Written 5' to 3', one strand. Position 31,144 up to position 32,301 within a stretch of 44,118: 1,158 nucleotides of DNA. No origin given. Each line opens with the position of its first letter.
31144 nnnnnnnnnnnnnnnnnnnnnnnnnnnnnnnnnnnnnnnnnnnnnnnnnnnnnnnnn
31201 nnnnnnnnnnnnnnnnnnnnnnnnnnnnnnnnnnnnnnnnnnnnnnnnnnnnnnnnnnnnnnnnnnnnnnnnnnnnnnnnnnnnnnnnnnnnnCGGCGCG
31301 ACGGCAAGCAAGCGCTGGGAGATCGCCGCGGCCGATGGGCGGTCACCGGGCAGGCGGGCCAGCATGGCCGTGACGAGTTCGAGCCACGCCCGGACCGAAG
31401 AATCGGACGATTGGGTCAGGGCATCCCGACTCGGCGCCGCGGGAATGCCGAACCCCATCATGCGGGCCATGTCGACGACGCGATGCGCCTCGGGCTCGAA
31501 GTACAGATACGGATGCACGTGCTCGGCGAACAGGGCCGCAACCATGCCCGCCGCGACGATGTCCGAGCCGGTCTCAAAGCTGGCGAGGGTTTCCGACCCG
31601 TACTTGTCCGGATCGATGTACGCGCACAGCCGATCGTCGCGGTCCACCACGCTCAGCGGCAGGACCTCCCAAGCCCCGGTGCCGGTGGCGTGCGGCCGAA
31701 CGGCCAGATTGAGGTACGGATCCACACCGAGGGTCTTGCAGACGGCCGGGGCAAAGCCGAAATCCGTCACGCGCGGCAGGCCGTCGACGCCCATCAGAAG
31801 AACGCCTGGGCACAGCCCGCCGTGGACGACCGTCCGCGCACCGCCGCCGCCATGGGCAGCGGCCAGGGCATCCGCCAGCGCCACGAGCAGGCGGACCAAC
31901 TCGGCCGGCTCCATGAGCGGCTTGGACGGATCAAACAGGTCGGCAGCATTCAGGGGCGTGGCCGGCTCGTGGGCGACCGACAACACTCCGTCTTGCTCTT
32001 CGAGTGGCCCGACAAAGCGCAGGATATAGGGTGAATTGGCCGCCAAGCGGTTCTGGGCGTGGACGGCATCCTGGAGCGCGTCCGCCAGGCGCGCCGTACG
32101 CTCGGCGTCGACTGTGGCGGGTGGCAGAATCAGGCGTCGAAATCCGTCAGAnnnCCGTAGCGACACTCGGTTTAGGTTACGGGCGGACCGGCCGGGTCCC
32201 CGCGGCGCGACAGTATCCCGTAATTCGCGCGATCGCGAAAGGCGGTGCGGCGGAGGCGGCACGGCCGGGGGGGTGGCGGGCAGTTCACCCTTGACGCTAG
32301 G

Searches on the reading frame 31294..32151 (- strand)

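Call 55: search_protein_families(library=pfam, proteins=[window:31294-32151:-], max_evalue=1)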
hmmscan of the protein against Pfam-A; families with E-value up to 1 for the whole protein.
seq(286 aa): 1 family
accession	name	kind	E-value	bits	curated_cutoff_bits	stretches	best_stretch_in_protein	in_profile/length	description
PF00069.31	Pkinase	-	0.00054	19.9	31.7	1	37-137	56-148/263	Protein kinase domain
